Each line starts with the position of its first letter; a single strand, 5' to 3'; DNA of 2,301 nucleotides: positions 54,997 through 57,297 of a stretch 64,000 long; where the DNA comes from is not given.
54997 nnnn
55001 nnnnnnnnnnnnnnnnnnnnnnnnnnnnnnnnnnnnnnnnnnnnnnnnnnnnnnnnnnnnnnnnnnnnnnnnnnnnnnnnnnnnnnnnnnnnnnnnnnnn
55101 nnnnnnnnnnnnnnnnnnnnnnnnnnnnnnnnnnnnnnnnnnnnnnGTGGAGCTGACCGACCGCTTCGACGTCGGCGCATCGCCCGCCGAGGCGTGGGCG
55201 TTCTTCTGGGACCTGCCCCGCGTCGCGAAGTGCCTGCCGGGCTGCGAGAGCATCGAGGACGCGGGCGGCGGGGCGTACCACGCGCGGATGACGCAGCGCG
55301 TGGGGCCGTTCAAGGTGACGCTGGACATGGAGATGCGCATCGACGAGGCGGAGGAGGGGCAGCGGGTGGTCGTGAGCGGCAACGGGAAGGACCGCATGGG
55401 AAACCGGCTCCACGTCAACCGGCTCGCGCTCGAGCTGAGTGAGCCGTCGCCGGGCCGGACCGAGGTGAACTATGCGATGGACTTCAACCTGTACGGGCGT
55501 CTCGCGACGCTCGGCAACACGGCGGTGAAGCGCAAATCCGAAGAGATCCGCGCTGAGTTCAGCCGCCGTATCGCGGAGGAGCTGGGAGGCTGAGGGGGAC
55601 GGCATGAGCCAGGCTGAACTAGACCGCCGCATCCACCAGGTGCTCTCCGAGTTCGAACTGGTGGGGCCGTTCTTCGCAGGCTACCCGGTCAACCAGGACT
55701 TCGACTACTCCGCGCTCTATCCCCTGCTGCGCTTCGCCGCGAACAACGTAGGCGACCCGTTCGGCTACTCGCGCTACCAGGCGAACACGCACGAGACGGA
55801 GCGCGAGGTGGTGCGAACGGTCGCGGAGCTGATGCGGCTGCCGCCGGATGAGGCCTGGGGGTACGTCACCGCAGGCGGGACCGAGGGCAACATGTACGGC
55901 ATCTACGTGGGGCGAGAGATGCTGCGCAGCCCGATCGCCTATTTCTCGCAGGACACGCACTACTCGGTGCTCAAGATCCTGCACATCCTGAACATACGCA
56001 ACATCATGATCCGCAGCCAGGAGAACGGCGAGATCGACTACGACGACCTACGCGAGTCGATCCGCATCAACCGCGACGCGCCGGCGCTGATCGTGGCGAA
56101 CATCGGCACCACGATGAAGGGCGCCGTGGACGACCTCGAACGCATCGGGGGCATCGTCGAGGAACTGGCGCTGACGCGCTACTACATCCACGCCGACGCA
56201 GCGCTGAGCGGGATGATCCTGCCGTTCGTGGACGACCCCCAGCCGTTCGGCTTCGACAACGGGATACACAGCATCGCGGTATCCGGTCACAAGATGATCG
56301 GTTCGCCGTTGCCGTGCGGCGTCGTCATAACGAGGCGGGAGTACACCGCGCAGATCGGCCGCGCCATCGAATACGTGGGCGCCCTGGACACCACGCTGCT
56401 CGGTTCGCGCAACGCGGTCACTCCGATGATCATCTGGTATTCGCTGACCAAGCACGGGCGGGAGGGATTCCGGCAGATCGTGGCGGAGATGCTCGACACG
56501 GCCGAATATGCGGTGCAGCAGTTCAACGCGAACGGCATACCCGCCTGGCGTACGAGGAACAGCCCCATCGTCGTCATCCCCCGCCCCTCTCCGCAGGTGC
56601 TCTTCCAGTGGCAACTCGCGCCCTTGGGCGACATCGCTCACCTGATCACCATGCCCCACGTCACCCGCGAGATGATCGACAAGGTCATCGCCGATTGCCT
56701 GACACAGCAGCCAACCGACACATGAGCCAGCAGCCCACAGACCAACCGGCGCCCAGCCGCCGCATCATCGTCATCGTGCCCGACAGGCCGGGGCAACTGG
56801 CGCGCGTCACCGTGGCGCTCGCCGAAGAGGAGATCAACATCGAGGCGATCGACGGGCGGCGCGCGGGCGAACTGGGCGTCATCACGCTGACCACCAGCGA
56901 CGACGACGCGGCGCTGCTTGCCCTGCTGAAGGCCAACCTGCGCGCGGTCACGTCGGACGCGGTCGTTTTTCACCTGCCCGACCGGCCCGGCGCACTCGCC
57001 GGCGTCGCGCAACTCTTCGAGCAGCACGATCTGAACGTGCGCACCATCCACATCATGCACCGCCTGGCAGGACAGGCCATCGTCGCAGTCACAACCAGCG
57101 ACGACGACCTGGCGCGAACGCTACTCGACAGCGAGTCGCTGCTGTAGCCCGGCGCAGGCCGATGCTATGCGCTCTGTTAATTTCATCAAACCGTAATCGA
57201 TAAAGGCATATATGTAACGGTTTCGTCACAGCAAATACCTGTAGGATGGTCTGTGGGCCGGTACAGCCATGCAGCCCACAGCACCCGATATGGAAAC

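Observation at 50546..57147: Seven-gene translationally coupled operon linking an LLM oxidoreductase, a CoxMLS-type Mo-hydroxylase plus CoxG, a histidine-decarboxylase-type PLP enzyme and a tandem-ACT protein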

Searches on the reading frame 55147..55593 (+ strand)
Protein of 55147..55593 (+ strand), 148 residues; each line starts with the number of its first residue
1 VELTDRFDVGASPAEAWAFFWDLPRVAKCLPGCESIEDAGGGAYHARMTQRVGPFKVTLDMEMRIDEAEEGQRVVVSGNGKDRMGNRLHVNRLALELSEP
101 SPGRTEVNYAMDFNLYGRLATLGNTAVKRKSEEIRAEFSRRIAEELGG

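Call 4: search_protein_families(library=pfam, proteins=[window:55147-55593:+], max_evalue=0.01)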
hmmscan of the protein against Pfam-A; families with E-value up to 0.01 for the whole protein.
window:55147-55593:+ (148 aa): 3 families
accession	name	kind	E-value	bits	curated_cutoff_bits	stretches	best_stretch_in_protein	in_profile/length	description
PF06240.19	COXG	-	4.5e-20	72.2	22.2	1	7-146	3-139/140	Carbon monoxide dehydrogenase subunit G (CoxG)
PF10604.15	Polyketide_cyc2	-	1.5e-05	25.8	27.4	1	4-132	5-131/142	Polyketide cyclase / dehydrase and lipid transport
PF03364.25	Polyketide_cyc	-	0.0051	17.5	23.4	1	9-70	1-63/126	Polyketide cyclase / dehydrase and lipid transport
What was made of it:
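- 55147..55593 (+): CoxG/SRPBCC protein, last gene of the conserved five-gene block. PF06240, 72 bits (call 4).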

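Call 5: search_protein_families(library=ncbifam, proteins=[window:55147-55593:+], max_evalue=0.01)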
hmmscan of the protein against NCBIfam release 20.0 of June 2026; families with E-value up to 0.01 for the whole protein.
window:55147-55593:+ (148 aa): 1 family
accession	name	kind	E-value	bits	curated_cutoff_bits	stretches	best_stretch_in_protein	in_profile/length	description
NF047960.1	TA_Rv0910_toxin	equivalog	0.0096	15.9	100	0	4-116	5-113/141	type II toxin-antitoxin system Rv0910 family toxin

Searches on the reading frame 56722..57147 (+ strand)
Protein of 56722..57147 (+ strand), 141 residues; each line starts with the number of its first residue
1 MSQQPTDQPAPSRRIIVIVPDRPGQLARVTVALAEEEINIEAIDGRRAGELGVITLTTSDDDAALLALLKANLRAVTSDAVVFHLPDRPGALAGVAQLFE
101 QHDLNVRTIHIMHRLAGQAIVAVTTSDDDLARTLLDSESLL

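Call 4: search_protein_families(library=pfam, proteins=[window:56722-57147:+], max_evalue=0.01)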
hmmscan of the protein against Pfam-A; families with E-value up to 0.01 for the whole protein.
window:56722-57147:+ (141 aa): 8 families
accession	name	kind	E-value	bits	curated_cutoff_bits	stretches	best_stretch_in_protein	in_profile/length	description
PF01842.31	ACT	-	7.8e-21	73.9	27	2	14-70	2-62/66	ACT domain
PF22629.2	ACT_AHAS_ss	-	3.4e-11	43.6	27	1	16-69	2-56/67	AHAS small subunit-like ACT domain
PF13291.12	ACT_4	-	8.3e-09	36.4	27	1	14-76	8-72/80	ACT domain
PF22190.2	TTHA0829-like_ACT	-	4.1e-06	27.1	27.4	0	13-50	3-40/70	TTHA0829-like ACT domain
PF19571.5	ACT_8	-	2.1e-05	24.8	23.5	1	15-135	6-125/141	ACT domain pair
PF13740.12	ACT_6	-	8.9e-05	22.8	23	0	86-111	10-35/76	ACT domain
PF22468.2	ACT_9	-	0.0014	18.8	27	0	20-43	9-32/61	ACT domain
PF13840.12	ACT_7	-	0.0048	17.1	27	0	21-43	19-41/65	ACT domain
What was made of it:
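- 56722..57147 (+): Stand-alone tandem-ACT protein (141 aa), the putative regulatory partner of the decarboxylase. Two ACT domains (call 4).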

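Call 5: search_protein_families(library=ncbifam, proteins=[window:56722-57147:+], max_evalue=0.01)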
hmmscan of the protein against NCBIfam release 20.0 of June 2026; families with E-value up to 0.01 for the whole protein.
window:56722-57147:+ (141 aa): 26 families (the best 25 are shown)
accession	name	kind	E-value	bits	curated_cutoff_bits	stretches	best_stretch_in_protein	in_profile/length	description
NF006352.0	PRK08577.1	equivalog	2.1e-08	34.3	140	1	14-41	58-85/136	hypothetical protein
NF005113.0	PRK06545.2-5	equivalog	2.6e-08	33.2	497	1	15-65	315-365/378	prephenate dehydrogenase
NF005600.0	PRK07334.1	equivalog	1.9e-07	30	496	1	14-48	333-367/408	threonine ammonia-lyase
TIGR01327.1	PGDH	equivalog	4.9e-07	28.9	454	1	79-135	452-508/525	phosphoglycerate dehydrogenase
NF005107.0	PRK06545.1-5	equivalog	9.4e-07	28.1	414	1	16-62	299-347/367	prephenate dehydrogenase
NF005112.0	PRK06545.2-4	subfamily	1.4e-06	27.6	294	1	15-66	290-343/356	prephenate dehydrogenase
TIGR00719.1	sda_beta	equivalog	4e-06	26.7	161.2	0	14-64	150-199/208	L-serine ammonia-lyase, iron-sulfur-dependent subunit beta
NF001220.0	PRK00194.1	equivalog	1.4e-05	25.3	74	0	15-46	6-37/90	ACT domain-containing protein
NF004976.0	PRK06349.1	subfamily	1.4e-05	24.4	205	0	12-65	349-404/430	homoserine dehydrogenase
TIGR01127.1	ilvA_1Cterm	equivalog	1.7e-05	24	378.75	1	14-47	307-340/380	threonine ammonia-lyase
NF005111.0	PRK06545.2-3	equivalog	2.4e-05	23.5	344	1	14-43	304-333/371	prephenate dehydrogenase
NF008759.0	PRK11790.1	equivalog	4.5e-05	22.3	404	1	11-70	338-398/410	phosphoglycerate dehydrogenase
NF003361.0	PRK04435.1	equivalog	8.7e-05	22.3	131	0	81-128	73-120/148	ACT domain-containing protein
NF005110.0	PRK06545.2-2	equivalog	0.00013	21.3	385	0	75-116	351-392/423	prephenate dehydrogenase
TIGR00119.1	acolac_sm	equivalog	0.00023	21.2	56.9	0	15-64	5-56/158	acetolactate synthase small subunit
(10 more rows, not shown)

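Call 52: search_solved_structures(query=window:56722-57147:+, max_evalue=1)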
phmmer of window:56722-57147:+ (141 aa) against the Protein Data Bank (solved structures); distinct sequences matched with E-value up to 1: 26.
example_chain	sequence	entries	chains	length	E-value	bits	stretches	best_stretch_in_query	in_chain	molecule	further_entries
2f06_A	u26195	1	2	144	3.4e-07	33.6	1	13-104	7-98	conserved hypothetical protein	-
3l76_A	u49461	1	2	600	0.00011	25.6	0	16-43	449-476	Aspartokinase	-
2dtj_A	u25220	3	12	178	0.0017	21.7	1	13-52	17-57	Aspartokinase | Aspartokinase LysC beta subunit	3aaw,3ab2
3ab4_B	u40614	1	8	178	0.002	21.5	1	13-43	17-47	Aspartokinase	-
1vr9_A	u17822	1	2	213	0.024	18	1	10-69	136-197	CBS domain protein/ACT domain protein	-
5v0s_A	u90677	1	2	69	0.031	17.6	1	16-66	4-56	Prephenate dehydrogenase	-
5fii_A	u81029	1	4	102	0.053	16.9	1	79-109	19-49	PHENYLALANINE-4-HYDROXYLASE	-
3aaw_A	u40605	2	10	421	0.084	16.2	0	13-44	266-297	Aspartokinase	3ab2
3ab4_A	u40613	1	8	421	0.094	16.1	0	13-43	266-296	Aspartokinase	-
3s1t_A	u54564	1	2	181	0.14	15.5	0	13-43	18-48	Aspartokinase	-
4go5_X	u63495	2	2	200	0.21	15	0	13-43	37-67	Aspartokinase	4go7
5uyy_A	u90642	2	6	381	0.34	14.3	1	15-64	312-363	Prephenate dehydrogenase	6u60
1phz_A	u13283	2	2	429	0.34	14.3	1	76-109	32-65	PROTEIN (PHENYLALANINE HYDROXYLASE) | PROTEIN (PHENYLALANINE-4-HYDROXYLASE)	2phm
5den_A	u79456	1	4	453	0.36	14.2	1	76-109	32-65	Phenylalanine-4-hydroxylase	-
5fgj_A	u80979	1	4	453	0.36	14.2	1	76-109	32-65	Phenylalanine-4-hydroxylase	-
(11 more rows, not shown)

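Call 64: find_homologous_proteins(query=window:56722-57147:+, max_evalue=0.00001)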
Query window:56722-57147:+ (141 aa): 261 proteins with E <= 0.00001 among 780 candidates; the best 120 are listed.
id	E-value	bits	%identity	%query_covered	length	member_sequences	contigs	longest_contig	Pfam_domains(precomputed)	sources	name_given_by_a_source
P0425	4.9e-77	274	96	100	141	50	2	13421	PF22629.3,PF13291.13,PF22190.3,PF01842.32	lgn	-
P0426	3.6e-76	271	94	100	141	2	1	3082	PF22629.3,PF13291.13,PF22190.3,PF01842.32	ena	-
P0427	6.0e-72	257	90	100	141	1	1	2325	PF22629.3,PF13291.13,PF22190.3,PF01842.32,PF19571.6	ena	-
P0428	2.9e-71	255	90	100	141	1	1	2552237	PF22629.3,PF13291.13,PF22190.3,PF01842.32,PF19571.6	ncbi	-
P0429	1.4e-70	253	89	100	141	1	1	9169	PF22629.3,PF13291.13,PF22190.3,PF01842.32,PF13740.13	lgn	-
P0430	1.4e-70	253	87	100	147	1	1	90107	PF22629.3,PF13291.13,PF22190.3,PF01842.32,PF19571.6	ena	-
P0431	1.6e-70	253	89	100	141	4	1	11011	PF22629.3,PF13291.13,PF22190.3,PF01842.32,PF19571.6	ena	-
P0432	4.1e-69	248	89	100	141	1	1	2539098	PF22629.3,PF13291.13,PF22190.3,PF01842.32,PF19571.6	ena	-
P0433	3.3e-68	245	86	100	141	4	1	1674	PF22629.3,PF13291.13,PF22190.3,PF01842.32,PF19571.6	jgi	jgi:hypothetical protein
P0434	7.3e-68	244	86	100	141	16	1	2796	PF22629.3,PF13291.13,PF22190.3,PF01842.32,PF19571.6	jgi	-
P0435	1.9e-67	243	86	100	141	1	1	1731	PF22629.3,PF13291.13,PF22190.3,PF01842.32,PF19571.6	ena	-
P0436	2.5e-67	243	85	100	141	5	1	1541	PF22629.3,PF13291.13,PF22190.3,PF01842.32,PF19571.6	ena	-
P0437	4.5e-67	242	85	100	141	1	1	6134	PF22629.3,PF13291.13,PF22190.3,PF01842.32,PF19571.6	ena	-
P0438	4.8e-67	242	84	100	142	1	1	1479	PF22629.3,PF13291.13,PF22190.3,PF01842.32,PF19571.6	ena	-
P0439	3.8e-66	239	83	100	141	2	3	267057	PF22629.3,PF13291.13,PF22190.3,PF01842.32,PF19571.6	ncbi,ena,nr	ncbi:MAG: ACT domain-containing protein [Chloroflexota bacterium]|nr:ACT domain-containing protein [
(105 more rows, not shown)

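Call 73: predict_structure(alignment_id=A1)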
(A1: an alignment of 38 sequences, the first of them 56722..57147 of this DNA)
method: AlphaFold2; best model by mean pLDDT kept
length: 141 residues; sequences in the alignment: 38
mean_pLDDT: 87.2   pTM: 0.74
mean pLDDT of the five models: 87.2, 84.3, 83.4, 81.6, 76.5
residues with pLDDT >= 90: 99; 70-90: 30; 50-70: 2; < 50: 10
segments of 3 or more residues with pLDDT < 50: 1-10
pLDDT, mean of each block of 10 residues (from residue 1): 42 83 90 94 87 91 94 91 92 93 93 88 93 90 86
secondary structure, 60 per line:
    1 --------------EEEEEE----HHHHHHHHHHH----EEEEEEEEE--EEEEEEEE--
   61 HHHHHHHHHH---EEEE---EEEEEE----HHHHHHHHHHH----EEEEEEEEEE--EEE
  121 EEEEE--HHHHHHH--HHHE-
elements in order: E15-20 H25-35 E40-48 E51-58 H61-70 E74-77 E81-86 H91-101 E106-115 E118-125 H128-134
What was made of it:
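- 56722..57147 (+): AF2 model pLDDT 87 with two beta-alpha-beta-beta-alpha-beta units (call 73).
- On ACT-domain allosteric regulatory subunit: AF2 model pLDDT 87 (call 73).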

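Call 77: fold_search(model_id=the predicted structure, library=pdb)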
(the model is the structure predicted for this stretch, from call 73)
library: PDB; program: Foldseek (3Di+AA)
matches with E <= 10: 1875; with E <= 0.001: 124
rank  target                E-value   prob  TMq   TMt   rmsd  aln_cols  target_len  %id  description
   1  2f06_A                1.4e-11  1.00  0.46  0.45  11.2       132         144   25  Crystal structure of protein BT0572 from Bacteroides thetaiotaomicron (released 2005-12-27)
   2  9vp8                  3.8e-08  1.00  0.45  0.49  10.5       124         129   22  Crystal structure of YdjB from Salmonella enterica subsp. enterica serovar Typhi (released 2025-10-22)
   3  3ab4_C                6.4e-07  1.00  0.40  0.18   9.7       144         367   24  Crystal structure of feedback inhibition resistant mutant of aspartate kinase from Corynebacterium glutamicum in compl (released 2010-06-23)
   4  3ab2_C                8.6e-07  1.00  0.41  0.17   9.5       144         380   22  Crystal structure of aspartate kinase from Corynebacterium glutamicum in complex with threonine (released 2010-06-23)
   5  2nyi_A                9.7e-07  1.00  0.40  0.33   9.1       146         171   16  Crystal Structure of an Unknown Protein from Galdieria sulphuraria (released 2006-12-12)
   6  3ab4_A                1.0e-06  1.00  0.40  0.18   9.7       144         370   23  Crystal structure of feedback inhibition resistant mutant of aspartate kinase from Corynebacterium glutamicum in compl (released 2010-06-23)
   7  2nyi_B                1.2e-06  1.00  0.40  0.34   9.2       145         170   16  Crystal Structure of an Unknown Protein from Galdieria sulphuraria (released 2006-12-12)
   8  3ab2_M                1.3e-06  1.00  0.42  0.17   9.5       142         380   23  Crystal structure of aspartate kinase from Corynebacterium glutamicum in complex with threonine (released 2010-06-23)
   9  3ab2_O                1.3e-06  1.00  0.40  0.17   9.5       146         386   22  Crystal structure of aspartate kinase from Corynebacterium glutamicum in complex with threonine (released 2010-06-23)
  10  3ab2_I                1.5e-06  1.00  0.40  0.18   9.4       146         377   22  Crystal structure of aspartate kinase from Corynebacterium glutamicum in complex with threonine (released 2010-06-23)
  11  3ab4_D                1.5e-06  1.00  0.40  0.38   9.5       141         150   23  Crystal structure of feedback inhibition resistant mutant of aspartate kinase from Corynebacterium glutamicum in compl (released 2010-06-23)
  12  3ab4_K                1.5e-06  1.00  0.39  0.18   9.3       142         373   22  Crystal structure of feedback inhibition resistant mutant of aspartate kinase from Corynebacterium glutamicum in compl (released 2010-06-23)
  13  2zho_C                1.6e-06  1.00  0.41  0.38  10.8       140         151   23  Crystal structure of the regulatory subunit of aspartate kinase from Thermus thermophilus (ligand free form) (released 2009-02-17)
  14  3ab2_E                1.8e-06  1.00  0.41  0.17   9.4       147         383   23  Crystal structure of aspartate kinase from Corynebacterium glutamicum in complex with threonine (released 2010-06-23)
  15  3ab2_D                1.8e-06  1.00  0.40  0.38   9.5       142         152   22  Crystal structure of aspartate kinase from Corynebacterium glutamicum in complex with threonine (released 2010-06-23)
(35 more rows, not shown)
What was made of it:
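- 56722..57147 (+): Structural neighbours include aspartate-kinase regulatory beta subunits (call 77).
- On ACT-domain allosteric regulatory subunit: Foldseek hits to aspartate-kinase beta subunits at E about 1e-6 (call 77).
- The ACT model resembles stand-alone aspartate-kinase regulatory subunits (call 77). Stand-alone tandem-ACT proteins of unknown role exist (2F06, 9VP8; call 77).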
